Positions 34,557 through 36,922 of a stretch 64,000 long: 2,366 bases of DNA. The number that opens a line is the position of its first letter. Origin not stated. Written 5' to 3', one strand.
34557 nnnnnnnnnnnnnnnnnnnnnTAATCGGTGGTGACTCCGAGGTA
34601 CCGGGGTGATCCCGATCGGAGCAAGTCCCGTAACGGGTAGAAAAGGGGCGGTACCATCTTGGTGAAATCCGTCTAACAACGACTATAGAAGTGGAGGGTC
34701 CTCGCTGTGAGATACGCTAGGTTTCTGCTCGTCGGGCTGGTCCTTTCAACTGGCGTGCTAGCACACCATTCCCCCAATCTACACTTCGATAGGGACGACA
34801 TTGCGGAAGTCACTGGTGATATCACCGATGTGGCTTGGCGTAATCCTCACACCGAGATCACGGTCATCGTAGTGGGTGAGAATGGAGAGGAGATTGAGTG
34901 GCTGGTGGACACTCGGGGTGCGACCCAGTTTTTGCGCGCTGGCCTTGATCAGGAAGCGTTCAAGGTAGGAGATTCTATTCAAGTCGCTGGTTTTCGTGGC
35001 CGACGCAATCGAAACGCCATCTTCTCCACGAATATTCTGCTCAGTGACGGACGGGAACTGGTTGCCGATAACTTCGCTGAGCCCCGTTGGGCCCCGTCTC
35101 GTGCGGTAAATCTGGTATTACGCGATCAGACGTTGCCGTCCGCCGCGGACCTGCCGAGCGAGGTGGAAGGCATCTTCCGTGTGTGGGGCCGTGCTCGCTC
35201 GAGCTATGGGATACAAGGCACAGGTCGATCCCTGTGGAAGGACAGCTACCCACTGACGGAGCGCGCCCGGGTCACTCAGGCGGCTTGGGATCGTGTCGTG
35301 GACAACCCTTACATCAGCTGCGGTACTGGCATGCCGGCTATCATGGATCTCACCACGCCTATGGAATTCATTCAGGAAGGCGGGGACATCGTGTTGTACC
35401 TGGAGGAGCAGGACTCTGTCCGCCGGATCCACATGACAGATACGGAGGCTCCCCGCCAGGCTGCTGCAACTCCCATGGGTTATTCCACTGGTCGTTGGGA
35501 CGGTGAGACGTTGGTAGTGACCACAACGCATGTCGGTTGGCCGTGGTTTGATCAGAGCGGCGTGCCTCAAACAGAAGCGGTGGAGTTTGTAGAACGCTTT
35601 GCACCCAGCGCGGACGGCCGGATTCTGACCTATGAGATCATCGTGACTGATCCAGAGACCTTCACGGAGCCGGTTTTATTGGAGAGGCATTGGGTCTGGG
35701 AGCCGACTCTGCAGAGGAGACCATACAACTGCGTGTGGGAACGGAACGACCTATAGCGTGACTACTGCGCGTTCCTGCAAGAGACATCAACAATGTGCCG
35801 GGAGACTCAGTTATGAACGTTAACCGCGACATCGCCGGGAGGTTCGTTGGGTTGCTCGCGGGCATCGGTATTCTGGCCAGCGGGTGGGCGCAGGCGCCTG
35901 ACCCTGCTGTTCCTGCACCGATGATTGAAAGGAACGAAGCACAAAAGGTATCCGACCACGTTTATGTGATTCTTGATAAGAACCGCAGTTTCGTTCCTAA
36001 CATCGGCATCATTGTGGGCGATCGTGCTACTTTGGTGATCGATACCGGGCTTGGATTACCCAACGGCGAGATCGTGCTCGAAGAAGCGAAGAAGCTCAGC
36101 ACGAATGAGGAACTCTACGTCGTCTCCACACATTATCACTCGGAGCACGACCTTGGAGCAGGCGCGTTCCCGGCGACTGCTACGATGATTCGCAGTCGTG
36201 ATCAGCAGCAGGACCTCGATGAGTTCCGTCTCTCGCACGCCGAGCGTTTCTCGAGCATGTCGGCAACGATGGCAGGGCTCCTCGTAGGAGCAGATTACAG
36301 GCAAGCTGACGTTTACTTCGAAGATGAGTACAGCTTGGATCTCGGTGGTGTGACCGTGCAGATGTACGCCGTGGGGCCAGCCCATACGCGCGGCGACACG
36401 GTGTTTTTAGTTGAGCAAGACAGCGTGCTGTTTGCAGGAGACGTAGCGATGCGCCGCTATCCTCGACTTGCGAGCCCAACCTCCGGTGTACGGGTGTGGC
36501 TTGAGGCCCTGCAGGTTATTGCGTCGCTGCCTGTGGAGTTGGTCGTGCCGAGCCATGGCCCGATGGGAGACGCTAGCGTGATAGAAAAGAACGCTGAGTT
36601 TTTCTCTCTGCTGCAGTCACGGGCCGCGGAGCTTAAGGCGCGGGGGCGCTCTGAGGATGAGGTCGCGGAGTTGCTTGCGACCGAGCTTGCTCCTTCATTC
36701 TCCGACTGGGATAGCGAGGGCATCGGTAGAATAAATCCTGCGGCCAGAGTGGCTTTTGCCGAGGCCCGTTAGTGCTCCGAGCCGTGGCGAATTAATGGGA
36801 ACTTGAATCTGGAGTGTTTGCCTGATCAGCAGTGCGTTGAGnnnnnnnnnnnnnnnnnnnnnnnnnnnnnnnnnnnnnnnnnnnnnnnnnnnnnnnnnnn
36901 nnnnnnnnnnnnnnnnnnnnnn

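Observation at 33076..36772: Second cluster: DoxX-like membrane protein, two RidA-family proteins (one a lipoprotein), His-His paralogue 4 and an MBL-fold hydrolase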

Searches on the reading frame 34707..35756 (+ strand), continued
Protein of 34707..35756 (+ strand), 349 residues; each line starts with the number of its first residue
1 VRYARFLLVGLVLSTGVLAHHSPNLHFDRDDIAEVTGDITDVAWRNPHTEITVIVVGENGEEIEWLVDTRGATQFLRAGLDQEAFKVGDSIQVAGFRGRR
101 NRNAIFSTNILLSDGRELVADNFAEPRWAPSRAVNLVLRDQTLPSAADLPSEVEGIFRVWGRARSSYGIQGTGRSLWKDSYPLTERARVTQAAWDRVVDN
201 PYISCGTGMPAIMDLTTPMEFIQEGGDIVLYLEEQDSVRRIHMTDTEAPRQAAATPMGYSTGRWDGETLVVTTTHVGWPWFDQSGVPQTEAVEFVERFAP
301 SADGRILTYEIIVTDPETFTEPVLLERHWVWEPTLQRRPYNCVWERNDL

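Call 33: fold_search(model_id=the predicted structure, library=pdb)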
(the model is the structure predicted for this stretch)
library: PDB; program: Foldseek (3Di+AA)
matches with E <= 10: 1253; with E <= 0.001: 6
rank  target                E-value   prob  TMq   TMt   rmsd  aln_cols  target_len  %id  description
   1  5vl1_C                1.9e-04  0.99  0.20  0.15  18.0       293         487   13  Crystal Structure of Lysyl-tRNA Synthetase from Mycobacterium ulcerans complexed with L-lysine (released 2017-05-10)
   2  6aqh_B                1.9e-04  0.94  0.18  0.13  18.2       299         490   13  Crystal Structure of Lysyl-tRNA Synthetase from Mycobacterium thermoresistibile complexed with L-lysine and Cladospori (released 2017-08-30)
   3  5vl1_A                4.4e-04  0.98  0.21  0.15  18.0       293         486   12  Crystal Structure of Lysyl-tRNA Synthetase from Mycobacterium ulcerans complexed with L-lysine (released 2017-05-10)
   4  5vl1_D                5.2e-04  1.00  0.20  0.15   3.5        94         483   16  Crystal Structure of Lysyl-tRNA Synthetase from Mycobacterium ulcerans complexed with L-lysine (released 2017-05-10)
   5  6aqg_C                7.3e-04  1.00  0.18  0.13  15.4       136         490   15  Crystal Structure of Lysyl-tRNA Synthetase from Mycobacterium ulcerans complexed with L-lysine and Cladosporin (released 2017-08-30)
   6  5vl1_B                7.3e-04  0.97  0.20  0.15  18.4       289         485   12  Crystal Structure of Lysyl-tRNA Synthetase from Mycobacterium ulcerans complexed with L-lysine (released 2017-05-10)
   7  4ycv_D                1.2e-03  1.00  0.20  0.15   4.1        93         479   20  Crystal structure of cladosporin in complex with plasmodium lysyl-tRNA synthetase (released 2015-06-24)
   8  6aqh_A                1.2e-03  0.82  0.18  0.13  18.9       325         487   13  Crystal Structure of Lysyl-tRNA Synthetase from Mycobacterium thermoresistibile complexed with L-lysine and Cladospori (released 2017-08-30)
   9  3fa9_A                1.3e-03  1.00  0.24  0.52   7.4       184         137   10  Crystal structure of the apo R132K:Y134F:R111L:L121D mutant of cellular retinoic acid-binding protein II at 1.94 angst (released 2009-10-27)
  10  6aqg_A                1.4e-03  1.00  0.20  0.15  14.6       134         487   15  Crystal Structure of Lysyl-tRNA Synthetase from Mycobacterium ulcerans complexed with L-lysine and Cladosporin (released 2017-08-30)
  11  6aqh_D                1.5e-03  1.00  0.18  0.13  15.5       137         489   17  Crystal Structure of Lysyl-tRNA Synthetase from Mycobacterium thermoresistibile complexed with L-lysine and Cladospori (released 2017-08-30)
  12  9qbr                  2.0e-03  1.00  0.19  0.15   5.2        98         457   16  CRYSTAL STRUCTURE OF LYSYL-TRNA SYNTHETASE FROM Mycobacterium tuberculosis COMPLEXED WITH L-LYSINE AND INHIBITOR DDD0199 (released 2025-08-13)
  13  6m0t_C                2.0e-03  1.00  0.20  0.15   4.5        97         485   18  Crystal Structure of Lysyl-tRNA Synthetase from Plasmodium falciparum complexed with L-lysine and Cladosporin derivati (released 2021-04-21)
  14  5jrl_C                2.3e-03  0.33  0.16  0.10  23.1       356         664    9  Crystal Structure of the Sphingopyxin I Lasso Peptide Isopeptidase SpI-IsoP (Native) (released 2016-09-14)
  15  3eiv_D                2.4e-03  1.00  0.20  0.61   3.5        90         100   12  Crystal Structure of Single-stranded DNA-binding protein from Streptomyces coelicolor (released 2009-09-08)
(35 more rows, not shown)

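Call 50: search_protein_families(library=pfam, proteins=[L030:10085-11158:-, L024:14948-15883:+, L049:8005-8970:-, L034:4074-5273:-, L028:6429-7589:+, L024:7799-9100:-], max_evalue=0.001)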
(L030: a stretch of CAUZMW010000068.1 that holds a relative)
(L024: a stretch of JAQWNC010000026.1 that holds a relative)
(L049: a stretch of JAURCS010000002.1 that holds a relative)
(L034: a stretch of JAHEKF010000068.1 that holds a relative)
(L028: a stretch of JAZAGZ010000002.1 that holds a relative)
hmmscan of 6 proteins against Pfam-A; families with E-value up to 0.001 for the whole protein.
L030:10085-11158:- (357 aa): 1 family
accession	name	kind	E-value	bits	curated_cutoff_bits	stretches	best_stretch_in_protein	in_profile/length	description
PF01557.24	FAA_hydrolase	-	1.1e-57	195.7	23.9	1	118-353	3-214/214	Fumarylacetoacetate (FAA) hydrolase C-terminal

L024:14948-15883:+ (311 aa): 1 family
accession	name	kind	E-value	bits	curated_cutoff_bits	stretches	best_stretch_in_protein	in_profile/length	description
PF00248.27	Aldo_ket_red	-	4.8e-18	65.7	24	1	70-299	22-283/291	Aldo/keto reductase family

L049:8005-8970:- (321 aa): 3 families
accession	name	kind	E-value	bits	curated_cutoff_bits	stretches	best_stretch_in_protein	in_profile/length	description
PF00135.34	COesterase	-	3.2e-19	69.7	27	1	43-217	50-219/515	Carboxylesterase family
PF07859.19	Abhydrolase_3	-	2.3e-15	57.3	25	1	101-192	1-86/210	alpha/beta hydrolase fold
PF20434.5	BD-FAE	-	1.3e-14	54.6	26.8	1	98-193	13-104/215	BD-FAE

L034:4074-5273:- (399 aa): 2 families
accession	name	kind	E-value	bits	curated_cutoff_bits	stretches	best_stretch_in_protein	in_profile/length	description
PF17170.10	DUF5128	-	3.7e-11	43.2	22.9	0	264-296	45-76/321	6-bladed beta-propeller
PF01436.27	NHL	-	4.8e-11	42.6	20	0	266-289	5-28/28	NHL repeat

L028:6429-7589:+ (386 aa): 1 family
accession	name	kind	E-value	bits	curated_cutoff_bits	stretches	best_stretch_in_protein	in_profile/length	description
PF04199.19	Cyclase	-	1.2e-16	61.7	23.1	1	116-324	1-141/142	Putative cyclase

L024:7799-9100:- (433 aa): 2 families
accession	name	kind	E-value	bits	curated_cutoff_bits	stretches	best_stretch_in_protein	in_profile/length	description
PF01979.26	Amidohydro_1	-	3.6e-41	142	25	1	94-430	1-343/345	Amidohydrolase family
PF07969.17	Amidohydro_3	-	3.9e-15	56.7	29.7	2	236-413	258-449/472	Amidohydrolase family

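Call 58: search_solved_structures(query=A1, max_evalue=1)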
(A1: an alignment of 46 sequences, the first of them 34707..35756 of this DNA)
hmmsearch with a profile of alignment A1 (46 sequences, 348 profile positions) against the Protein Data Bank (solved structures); distinct sequences matched with E-value up to 1: 0.

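Call 64: search_protein_representatives(alignment_id=A1)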
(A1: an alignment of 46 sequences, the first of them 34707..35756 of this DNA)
Query: 46 sequences, 348 profile positions. Proteins with E-value up to 0.001 (for the whole library): 26163; up to 1e-10: 12754; up to 1e-30: 895. The best 150 are listed.
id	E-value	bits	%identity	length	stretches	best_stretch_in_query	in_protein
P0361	6.9e-146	501.7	-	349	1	7-347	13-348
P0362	2.9e-127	440.4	-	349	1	6-348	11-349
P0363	6.1e-116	403.2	-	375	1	7-348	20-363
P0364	3.6e-115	400.7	-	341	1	8-343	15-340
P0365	5.3e-113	393.5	-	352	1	5-344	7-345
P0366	2.9e-111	387.8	-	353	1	3-344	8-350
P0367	4.9e-111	387.1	-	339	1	7-344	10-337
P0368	6.4e-108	376.8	-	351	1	7-342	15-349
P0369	6.4e-106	370.2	-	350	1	5-342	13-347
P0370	4.6e-105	367.4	-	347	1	2-342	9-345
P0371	1.3e-104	365.9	-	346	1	3-342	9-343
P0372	1.9e-104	365.4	-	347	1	6-342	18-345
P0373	2.1e-104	365.3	-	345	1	7-342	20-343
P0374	2.3e-104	365.1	-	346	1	4-342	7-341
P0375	3.2e-99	348.2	-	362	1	5-344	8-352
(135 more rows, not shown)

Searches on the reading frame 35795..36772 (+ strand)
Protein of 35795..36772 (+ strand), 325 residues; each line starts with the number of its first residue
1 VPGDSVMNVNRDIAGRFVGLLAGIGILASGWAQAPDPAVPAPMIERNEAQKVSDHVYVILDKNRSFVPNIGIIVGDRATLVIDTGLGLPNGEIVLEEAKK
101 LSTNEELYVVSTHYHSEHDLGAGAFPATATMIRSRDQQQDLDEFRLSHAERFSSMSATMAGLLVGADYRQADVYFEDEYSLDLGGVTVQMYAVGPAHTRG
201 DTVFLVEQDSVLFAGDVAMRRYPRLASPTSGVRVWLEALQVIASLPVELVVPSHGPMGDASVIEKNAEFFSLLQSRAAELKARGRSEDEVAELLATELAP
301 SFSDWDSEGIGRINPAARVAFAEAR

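Call 3: search_protein_families(library=pfam, proteins=[window:35795-36772:+], max_evalue=0.01)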
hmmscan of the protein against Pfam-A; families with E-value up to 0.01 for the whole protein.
window:35795-36772:+ (325 aa): 1 family
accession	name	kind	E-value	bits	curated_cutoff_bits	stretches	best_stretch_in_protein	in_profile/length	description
PF00753.33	Lactamase_B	-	9.1e-20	71.9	22.7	1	68-254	6-196/196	Metallo-beta-lactamase superfamily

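Call 4: search_protein_families(library=ncbifam, proteins=[window:35795-36772:+], max_evalue=0.01)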
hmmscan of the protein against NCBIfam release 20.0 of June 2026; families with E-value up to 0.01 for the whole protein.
window:35795-36772:+ (325 aa): 24 families
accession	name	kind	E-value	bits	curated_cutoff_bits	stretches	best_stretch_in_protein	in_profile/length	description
TIGR04559.1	SoxH_rel_PQQ_2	hypoth_equivalog_domain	1.3e-28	100.3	280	1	61-289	23-249/283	quinoprotein relay system zinc metallohydrolase 2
TIGR04558.1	SoxH_rel_PQQ_1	hypoth_equivalog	3.2e-25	88.8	300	1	61-306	27-263/285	quinoprotein relay system zinc metallohydrolase 1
NF033088.2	bla_subclass_B1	equivalog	4e-14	52.8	200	1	48-269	7-215/217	subclass B1 metallo-beta-lactamase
NF012229.1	bla_class_B_core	domain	1.5e-09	38.2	100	1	70-206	16-138/139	metallo-beta-lactamase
NF012145.1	blaDIM_SIM_IMP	exception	1.5e-07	31.4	288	1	159-268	96-205/209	DIM/SIM/IMP family subclass B1 metallo-beta-lactamase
NF038103.1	blaGMB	exception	4.1e-07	29.4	580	1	102-265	84-254/270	GMB family subclass B1 metallo-beta-lactamase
NF012137.0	bla_xUS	exception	1.2e-06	28.2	400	1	136-216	98-176/246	MUS/TUS/MOC family subclass B1 metallo-beta-lactamase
NF040860.1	blaWUS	exception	5.6e-06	25.8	540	0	136-216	98-176/246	WUS family subclass B1 metallo-beta-lactamase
NF000396.3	blaGIM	exception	5.2e-05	22.5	525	1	172-266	132-229/250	GIM family subclass B1 metallo-beta-lactamase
NF012148.0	blaKHM-HMB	exception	8.1e-05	22.2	450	1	188-266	147-226/238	KHM/HMB family subclass B1 metallo-beta-lactamase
TIGR03413.1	GSH_gloB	equivalog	8.3e-05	22.1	200.8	0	169-219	80-129/248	hydroxyacylglutathione hydrolase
NF000442.2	blaTUS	exception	0.00017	21.1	550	0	135-217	97-177/248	TUS family subclass B1 metallo-beta-lactamase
NF000329.2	bla_B2_CphA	exception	0.00027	20.6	500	1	49-254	31-230/253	CphA family subclass B2 metallo-beta-lactamase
NF041758.1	B1_blaCHM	exception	0.00034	20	475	0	164-270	135-244/246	CHM family subclass B1 metallo-beta-lactamase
NF041269.1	bla_B1_long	equivalog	0.00042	19.5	350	1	173-277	117-224/334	subclass B1 metallo-beta-lactamase, long type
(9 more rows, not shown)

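Call 57: search_solved_structures(query=window:35795-36772:+, max_evalue=0.00001)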
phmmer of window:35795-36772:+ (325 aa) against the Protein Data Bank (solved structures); distinct sequences matched with E-value up to 0.00001: 11.
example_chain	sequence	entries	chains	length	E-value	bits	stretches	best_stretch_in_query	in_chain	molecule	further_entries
8d2z_A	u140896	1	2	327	1.4e-16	63.9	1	52-269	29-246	Metallo-beta-lactamase superfamily protein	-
6uxu_A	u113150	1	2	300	6e-11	45.4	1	70-294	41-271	Chlorothalonil hydrolytic dehalogenase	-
6xfr_A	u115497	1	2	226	1.2e-10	44.4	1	170-275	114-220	Lactamase_B domain-containing protein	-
5acr_A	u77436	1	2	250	1.7e-07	34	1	157-269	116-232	GIM-1 PROTEIN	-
5acs_A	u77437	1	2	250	2.6e-07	33.5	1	157-269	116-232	GIM-1 PROTEIN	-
2ynt_B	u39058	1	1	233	3.9e-07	32.9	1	157-269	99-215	GIM-1 PROTEIN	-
5acp_A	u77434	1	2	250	4.4e-07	32.7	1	159-269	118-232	GIM-1 PROTEIN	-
2ynt_A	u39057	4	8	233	6e-07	32.3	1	148-269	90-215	GIM-1 PROTEIN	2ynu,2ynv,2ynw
5acq_A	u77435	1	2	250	9.9e-07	31.5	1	155-269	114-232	BETA-LACTAMASE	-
5act_A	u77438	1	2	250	1e-06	31.5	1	159-269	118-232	GIM-1 PROTEIN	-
6t5k_C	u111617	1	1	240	3.5e-06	29.8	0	161-265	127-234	Zn-dependent hydrolase, glyoxylase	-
